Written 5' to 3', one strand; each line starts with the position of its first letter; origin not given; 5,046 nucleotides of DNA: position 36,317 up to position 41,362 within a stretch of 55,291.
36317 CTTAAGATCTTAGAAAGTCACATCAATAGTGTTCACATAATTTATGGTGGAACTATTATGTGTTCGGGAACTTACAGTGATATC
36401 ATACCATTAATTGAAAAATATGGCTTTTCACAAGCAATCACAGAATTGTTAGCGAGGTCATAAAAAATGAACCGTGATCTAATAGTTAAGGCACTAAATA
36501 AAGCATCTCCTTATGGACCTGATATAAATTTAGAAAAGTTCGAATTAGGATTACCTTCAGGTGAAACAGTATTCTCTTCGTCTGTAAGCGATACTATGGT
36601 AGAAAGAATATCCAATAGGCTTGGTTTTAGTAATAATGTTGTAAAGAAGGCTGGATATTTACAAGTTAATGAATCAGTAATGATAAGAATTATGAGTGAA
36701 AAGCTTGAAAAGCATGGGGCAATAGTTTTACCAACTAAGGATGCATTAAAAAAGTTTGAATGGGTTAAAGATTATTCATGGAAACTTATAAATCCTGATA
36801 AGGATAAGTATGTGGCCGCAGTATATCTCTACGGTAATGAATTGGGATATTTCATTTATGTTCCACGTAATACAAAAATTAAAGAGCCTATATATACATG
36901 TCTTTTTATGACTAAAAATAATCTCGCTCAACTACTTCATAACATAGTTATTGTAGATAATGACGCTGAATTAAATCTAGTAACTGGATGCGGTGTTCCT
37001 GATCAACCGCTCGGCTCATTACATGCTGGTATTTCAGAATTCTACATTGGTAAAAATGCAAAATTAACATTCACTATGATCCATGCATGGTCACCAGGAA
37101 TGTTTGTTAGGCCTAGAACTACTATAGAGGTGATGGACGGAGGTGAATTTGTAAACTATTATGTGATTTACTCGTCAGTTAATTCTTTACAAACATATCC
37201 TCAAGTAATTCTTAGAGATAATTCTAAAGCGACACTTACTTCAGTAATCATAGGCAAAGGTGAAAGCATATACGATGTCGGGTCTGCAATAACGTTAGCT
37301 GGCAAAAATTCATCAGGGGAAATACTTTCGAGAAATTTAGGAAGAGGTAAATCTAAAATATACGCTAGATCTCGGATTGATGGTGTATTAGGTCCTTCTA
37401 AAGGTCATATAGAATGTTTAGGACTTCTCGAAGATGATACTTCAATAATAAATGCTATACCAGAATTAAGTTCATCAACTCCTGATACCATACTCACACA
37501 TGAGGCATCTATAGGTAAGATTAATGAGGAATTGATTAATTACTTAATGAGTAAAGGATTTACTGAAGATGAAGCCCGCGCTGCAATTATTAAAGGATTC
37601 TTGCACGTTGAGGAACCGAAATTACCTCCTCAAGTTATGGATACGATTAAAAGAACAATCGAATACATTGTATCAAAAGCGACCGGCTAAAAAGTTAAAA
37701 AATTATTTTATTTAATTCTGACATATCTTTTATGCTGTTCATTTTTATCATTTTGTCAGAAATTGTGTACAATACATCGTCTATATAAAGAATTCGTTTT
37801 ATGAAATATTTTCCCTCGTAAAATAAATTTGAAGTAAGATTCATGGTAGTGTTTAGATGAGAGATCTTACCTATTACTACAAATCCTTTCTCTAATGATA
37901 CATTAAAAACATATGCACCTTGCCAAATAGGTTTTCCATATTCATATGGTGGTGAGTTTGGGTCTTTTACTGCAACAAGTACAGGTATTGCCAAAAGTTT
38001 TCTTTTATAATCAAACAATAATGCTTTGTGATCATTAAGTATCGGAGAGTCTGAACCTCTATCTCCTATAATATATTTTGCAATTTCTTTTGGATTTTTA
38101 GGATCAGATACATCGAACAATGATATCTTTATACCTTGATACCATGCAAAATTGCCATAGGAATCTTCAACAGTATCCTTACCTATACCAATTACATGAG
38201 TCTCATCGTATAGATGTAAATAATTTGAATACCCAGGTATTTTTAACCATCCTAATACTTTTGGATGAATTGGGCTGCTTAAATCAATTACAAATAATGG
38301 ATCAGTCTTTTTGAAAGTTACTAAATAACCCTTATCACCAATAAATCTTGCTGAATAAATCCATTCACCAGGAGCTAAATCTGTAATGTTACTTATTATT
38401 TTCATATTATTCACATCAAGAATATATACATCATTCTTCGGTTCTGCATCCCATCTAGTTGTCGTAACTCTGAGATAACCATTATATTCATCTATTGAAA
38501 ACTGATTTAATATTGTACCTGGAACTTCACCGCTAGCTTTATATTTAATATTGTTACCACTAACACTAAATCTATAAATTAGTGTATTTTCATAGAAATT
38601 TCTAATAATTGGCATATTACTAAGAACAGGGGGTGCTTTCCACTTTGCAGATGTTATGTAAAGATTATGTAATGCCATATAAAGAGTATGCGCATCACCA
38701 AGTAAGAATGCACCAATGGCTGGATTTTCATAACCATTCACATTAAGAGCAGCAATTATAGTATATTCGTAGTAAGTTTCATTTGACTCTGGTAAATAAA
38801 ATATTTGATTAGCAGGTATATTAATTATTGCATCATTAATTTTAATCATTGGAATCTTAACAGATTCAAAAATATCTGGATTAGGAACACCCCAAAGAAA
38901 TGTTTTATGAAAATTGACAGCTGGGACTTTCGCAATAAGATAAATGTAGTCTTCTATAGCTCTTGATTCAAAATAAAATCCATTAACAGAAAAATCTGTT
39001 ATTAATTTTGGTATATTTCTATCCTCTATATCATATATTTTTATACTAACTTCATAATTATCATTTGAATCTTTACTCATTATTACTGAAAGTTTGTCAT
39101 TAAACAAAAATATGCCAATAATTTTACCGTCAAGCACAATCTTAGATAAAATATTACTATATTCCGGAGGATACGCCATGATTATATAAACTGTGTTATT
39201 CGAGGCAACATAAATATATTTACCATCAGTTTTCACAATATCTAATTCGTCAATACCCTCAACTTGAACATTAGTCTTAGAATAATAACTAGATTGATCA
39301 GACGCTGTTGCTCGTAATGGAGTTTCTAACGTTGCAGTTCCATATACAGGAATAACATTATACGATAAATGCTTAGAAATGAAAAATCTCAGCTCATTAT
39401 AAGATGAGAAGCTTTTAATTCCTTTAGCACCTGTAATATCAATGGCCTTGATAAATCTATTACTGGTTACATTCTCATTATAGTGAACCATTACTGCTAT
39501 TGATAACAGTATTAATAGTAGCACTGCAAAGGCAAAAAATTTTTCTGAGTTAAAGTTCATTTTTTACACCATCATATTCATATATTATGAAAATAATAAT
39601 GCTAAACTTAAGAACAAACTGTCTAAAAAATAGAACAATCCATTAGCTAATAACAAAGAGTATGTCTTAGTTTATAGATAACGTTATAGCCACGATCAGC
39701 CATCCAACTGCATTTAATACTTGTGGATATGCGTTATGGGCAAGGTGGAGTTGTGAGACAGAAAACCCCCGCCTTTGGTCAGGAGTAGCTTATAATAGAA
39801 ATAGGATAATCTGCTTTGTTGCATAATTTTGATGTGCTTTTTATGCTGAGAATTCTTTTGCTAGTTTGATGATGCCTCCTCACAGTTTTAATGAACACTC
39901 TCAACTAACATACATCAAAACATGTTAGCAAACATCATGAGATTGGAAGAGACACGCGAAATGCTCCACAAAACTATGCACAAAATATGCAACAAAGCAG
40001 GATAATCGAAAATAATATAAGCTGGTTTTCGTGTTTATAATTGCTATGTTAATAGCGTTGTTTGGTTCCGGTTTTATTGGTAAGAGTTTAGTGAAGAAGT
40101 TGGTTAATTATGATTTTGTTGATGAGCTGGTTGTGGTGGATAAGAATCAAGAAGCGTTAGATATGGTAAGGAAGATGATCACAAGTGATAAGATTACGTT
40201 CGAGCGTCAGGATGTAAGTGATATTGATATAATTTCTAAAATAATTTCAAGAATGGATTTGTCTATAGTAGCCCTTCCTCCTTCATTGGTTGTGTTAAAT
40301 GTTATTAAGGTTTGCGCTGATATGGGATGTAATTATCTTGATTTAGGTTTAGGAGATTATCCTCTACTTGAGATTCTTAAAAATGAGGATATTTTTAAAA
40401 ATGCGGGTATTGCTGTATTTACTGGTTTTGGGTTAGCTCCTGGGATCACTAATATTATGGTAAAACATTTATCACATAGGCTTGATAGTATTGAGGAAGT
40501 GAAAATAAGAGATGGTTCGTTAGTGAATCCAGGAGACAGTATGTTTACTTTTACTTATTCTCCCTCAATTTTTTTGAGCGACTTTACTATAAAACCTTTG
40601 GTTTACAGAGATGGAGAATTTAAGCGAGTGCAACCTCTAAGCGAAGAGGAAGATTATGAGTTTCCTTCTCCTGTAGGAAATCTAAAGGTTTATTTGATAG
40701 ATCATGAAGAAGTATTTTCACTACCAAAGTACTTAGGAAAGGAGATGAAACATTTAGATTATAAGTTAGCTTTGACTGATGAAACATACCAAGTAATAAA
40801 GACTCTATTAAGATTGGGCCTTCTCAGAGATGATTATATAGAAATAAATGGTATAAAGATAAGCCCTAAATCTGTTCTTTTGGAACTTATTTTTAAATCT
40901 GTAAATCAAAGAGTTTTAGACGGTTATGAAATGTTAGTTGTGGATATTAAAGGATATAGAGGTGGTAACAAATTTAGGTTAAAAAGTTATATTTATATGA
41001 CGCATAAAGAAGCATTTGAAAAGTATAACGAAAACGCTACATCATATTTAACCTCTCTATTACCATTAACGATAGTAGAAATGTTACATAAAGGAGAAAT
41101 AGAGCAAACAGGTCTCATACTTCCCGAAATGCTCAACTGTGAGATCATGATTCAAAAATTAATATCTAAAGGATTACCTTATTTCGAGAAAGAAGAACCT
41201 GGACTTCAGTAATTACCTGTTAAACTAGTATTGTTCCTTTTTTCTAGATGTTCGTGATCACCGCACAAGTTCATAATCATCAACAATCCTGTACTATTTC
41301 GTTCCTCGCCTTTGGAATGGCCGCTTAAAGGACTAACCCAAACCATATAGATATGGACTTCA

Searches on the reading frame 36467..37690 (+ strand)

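Call 35: search_protein_families(library=pfam, proteins=[window:36467-37690:+], max_evalue=0.000001)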
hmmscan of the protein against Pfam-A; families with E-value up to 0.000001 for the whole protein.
window:36467-37690:+ (407 aa): 1 family
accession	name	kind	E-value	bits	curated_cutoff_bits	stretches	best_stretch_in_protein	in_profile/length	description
PF01458.23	SUFBD_core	-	6.7e-36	124.3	27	1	149-378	4-232/232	SUF system FeS cluster assembly, SufBD core domain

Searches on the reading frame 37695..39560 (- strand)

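Call 35: search_protein_families(library=pfam, proteins=[window:37695-39560:-], max_evalue=0.000001)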
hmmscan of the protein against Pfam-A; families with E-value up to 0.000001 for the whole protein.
window:37695-39560:- (621 aa): 1 family
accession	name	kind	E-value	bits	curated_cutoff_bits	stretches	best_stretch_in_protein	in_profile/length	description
PF09826.15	Beta_propel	-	3e-152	508.4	22.4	1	93-613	1-495/495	Beta propeller domain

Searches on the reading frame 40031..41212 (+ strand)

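Call 35: search_protein_families(library=pfam, proteins=[window:40031-41212:+], max_evalue=0.000001)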
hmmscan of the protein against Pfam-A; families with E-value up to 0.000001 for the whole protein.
window:40031-41212:+ (393 aa): 2 families
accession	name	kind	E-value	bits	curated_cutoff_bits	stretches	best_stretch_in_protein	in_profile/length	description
PF16653.10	Sacchrp_dh_C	-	3.8e-21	76.8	31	1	134-378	1-261/265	Saccharopine dehydrogenase C-terminal domain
PF03435.24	Sacchrp_dh_NADP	-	4.1e-12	47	25.1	1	8-107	1-100/129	Saccharopine dehydrogenase NADP binding domain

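Call 36: search_protein_families(library=ncbifam, proteins=[window:40031-41212:+], max_evalue=0.00001)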
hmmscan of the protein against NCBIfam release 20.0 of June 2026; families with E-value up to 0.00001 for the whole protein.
window:40031-41212:+ (393 aa): 1 family
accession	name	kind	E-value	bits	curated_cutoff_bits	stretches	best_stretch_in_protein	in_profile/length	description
NF043000.1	carsnrspmd_synth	equivalog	4.2e-22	79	800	1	52-384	56-398/405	carboxynorspermidine synthase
